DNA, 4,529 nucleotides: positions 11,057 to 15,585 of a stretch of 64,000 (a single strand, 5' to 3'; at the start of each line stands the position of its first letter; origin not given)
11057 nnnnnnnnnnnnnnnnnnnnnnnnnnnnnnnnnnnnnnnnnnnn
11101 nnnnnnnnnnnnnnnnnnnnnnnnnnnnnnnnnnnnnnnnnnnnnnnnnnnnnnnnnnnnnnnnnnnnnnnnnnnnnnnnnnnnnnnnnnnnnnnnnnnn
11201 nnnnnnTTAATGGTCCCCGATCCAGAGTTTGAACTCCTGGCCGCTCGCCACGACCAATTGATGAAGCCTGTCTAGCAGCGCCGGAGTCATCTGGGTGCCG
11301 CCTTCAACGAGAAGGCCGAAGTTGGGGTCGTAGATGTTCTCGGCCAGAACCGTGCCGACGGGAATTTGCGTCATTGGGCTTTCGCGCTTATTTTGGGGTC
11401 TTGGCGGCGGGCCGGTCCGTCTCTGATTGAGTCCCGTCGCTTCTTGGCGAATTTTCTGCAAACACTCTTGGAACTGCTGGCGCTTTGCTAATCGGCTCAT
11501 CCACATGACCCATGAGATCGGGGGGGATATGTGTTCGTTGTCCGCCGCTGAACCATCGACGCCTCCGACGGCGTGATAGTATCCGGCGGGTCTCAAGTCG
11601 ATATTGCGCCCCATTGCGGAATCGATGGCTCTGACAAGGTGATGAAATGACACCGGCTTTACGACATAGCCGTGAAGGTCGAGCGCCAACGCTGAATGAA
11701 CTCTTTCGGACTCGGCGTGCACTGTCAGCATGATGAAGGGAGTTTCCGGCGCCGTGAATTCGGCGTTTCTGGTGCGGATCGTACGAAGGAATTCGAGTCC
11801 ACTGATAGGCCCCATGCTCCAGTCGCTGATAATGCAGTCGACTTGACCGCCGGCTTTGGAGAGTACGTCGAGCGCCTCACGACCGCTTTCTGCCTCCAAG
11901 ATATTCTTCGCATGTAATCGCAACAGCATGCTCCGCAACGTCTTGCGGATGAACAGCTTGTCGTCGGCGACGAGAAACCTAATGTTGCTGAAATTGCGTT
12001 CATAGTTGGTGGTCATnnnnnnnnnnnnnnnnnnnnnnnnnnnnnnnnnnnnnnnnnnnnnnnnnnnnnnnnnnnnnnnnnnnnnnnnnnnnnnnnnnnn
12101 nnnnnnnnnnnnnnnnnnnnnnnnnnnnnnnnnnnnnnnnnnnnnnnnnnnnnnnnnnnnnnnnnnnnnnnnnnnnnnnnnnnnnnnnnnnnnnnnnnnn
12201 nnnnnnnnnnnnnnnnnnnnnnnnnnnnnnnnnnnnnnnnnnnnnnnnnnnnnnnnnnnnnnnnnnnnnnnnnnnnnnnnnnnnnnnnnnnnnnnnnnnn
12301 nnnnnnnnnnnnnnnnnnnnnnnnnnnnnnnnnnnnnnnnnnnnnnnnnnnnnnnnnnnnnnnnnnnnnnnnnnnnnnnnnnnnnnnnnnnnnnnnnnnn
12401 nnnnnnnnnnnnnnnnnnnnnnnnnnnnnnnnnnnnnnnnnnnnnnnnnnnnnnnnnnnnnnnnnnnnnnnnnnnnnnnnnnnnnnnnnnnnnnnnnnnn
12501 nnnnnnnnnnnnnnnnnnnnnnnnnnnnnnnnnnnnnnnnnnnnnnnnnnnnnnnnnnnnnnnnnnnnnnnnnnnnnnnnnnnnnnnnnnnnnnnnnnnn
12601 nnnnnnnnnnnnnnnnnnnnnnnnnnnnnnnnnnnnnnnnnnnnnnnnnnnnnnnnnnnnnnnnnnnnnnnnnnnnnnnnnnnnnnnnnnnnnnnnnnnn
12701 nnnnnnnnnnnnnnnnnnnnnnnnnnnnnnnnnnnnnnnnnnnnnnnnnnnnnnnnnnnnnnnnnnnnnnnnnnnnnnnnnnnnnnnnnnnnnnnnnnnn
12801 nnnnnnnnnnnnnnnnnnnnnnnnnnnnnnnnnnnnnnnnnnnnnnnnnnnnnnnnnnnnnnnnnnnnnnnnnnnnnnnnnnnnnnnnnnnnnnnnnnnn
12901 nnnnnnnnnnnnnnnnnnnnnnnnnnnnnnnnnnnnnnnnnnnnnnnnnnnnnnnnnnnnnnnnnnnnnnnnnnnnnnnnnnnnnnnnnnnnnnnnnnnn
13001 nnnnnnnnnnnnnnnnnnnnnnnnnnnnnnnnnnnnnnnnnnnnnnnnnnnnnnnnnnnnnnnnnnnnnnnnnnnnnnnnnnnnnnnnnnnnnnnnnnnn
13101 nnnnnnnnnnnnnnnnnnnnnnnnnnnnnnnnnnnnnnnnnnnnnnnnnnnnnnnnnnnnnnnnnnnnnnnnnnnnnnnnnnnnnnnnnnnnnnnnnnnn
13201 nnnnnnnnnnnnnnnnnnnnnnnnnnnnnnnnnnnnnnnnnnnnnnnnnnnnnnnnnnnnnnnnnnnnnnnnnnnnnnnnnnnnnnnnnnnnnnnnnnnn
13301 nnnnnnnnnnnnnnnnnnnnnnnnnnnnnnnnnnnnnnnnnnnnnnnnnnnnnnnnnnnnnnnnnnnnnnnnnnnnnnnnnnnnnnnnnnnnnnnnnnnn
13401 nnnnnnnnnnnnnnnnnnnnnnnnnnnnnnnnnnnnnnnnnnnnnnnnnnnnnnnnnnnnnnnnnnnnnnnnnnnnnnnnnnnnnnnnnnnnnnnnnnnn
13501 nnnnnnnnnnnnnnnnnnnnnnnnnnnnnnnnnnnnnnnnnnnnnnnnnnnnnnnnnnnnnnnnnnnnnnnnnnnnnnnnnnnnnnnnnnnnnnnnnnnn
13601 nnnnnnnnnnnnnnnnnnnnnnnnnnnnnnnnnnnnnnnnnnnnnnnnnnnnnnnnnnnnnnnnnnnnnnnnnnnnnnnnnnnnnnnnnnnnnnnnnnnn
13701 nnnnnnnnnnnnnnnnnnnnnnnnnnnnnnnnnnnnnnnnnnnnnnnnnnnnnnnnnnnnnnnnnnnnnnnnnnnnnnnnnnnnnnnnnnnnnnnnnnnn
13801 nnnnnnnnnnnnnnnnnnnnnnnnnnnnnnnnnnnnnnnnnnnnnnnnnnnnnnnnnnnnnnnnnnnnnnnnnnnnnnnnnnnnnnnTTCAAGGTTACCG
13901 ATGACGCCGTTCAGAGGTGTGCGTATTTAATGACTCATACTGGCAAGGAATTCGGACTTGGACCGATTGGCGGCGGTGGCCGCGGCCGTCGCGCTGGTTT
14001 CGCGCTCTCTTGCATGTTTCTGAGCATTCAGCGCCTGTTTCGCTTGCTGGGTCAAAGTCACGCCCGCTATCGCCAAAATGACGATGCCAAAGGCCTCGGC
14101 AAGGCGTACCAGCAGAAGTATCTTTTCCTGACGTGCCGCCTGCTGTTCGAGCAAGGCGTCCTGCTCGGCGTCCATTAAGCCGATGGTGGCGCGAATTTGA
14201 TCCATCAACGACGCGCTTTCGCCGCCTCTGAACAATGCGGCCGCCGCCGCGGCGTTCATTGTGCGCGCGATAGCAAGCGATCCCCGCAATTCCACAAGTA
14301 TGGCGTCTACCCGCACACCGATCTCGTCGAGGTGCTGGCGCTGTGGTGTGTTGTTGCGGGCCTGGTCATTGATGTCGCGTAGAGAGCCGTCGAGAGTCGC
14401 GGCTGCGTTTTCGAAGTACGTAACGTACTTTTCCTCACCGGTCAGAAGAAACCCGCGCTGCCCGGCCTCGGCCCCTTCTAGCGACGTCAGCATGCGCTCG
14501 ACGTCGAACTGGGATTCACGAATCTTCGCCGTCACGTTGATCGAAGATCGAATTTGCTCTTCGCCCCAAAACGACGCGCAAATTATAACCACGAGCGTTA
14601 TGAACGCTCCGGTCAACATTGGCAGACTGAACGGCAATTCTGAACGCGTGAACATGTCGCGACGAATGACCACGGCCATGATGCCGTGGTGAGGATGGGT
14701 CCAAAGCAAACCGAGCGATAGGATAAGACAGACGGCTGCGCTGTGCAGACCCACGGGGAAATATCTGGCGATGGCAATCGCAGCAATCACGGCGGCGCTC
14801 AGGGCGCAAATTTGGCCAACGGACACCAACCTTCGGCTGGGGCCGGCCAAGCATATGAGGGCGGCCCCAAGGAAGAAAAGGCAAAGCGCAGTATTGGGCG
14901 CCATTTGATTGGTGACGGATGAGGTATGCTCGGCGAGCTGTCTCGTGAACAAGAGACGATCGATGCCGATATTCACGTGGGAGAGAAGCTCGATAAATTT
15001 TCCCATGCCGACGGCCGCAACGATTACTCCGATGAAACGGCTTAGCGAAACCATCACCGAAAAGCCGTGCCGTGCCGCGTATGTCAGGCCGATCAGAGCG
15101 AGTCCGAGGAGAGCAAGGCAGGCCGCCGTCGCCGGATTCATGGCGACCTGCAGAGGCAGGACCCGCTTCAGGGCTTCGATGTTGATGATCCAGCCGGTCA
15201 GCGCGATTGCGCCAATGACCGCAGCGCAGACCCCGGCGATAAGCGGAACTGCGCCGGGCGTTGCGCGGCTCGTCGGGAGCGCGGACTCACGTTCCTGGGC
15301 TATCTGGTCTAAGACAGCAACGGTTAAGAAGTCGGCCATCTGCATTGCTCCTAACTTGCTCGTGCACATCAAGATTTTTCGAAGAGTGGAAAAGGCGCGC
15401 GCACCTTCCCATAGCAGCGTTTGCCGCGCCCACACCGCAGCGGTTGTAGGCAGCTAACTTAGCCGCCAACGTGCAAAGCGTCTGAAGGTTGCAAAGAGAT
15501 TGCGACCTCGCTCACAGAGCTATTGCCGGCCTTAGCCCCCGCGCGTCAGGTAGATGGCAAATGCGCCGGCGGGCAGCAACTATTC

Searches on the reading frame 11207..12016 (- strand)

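Call 73: search_protein_families(library=pfam, proteins=[window:11207-12016:-], max_evalue=0.00001)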
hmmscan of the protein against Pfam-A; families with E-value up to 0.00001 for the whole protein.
window:11207-12016:- (269 aa): 1 family
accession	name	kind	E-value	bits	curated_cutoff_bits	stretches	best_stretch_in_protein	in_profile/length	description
PF00072.30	Response_reg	-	2e-21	76.6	30.2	1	15-131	2-110/111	Response regulator receiver domain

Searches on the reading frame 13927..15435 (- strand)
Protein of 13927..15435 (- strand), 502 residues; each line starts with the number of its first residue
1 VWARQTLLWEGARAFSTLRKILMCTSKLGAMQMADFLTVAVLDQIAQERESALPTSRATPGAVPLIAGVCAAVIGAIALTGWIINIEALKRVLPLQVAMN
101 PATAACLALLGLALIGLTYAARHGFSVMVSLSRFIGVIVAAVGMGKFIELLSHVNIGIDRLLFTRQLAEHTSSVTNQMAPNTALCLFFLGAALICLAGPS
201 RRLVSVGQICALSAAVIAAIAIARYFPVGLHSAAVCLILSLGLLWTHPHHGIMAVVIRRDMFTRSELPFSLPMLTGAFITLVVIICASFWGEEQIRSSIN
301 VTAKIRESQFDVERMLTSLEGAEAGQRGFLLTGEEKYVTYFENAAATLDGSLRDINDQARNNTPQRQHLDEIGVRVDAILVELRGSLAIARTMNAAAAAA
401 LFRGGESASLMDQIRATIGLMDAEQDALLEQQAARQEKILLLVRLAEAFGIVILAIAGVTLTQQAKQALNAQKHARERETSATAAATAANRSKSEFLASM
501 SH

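Call 73: search_protein_families(library=pfam, proteins=[window:13927-15435:-], max_evalue=0.00001)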
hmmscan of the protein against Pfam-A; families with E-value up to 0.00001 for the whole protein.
window:13927-15435:- (502 aa): 1 family
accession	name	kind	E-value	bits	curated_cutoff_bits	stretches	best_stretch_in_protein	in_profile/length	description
PF05227.19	CHASE3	-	1.1e-23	84.1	28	1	310-434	13-137/138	CHASE3 domain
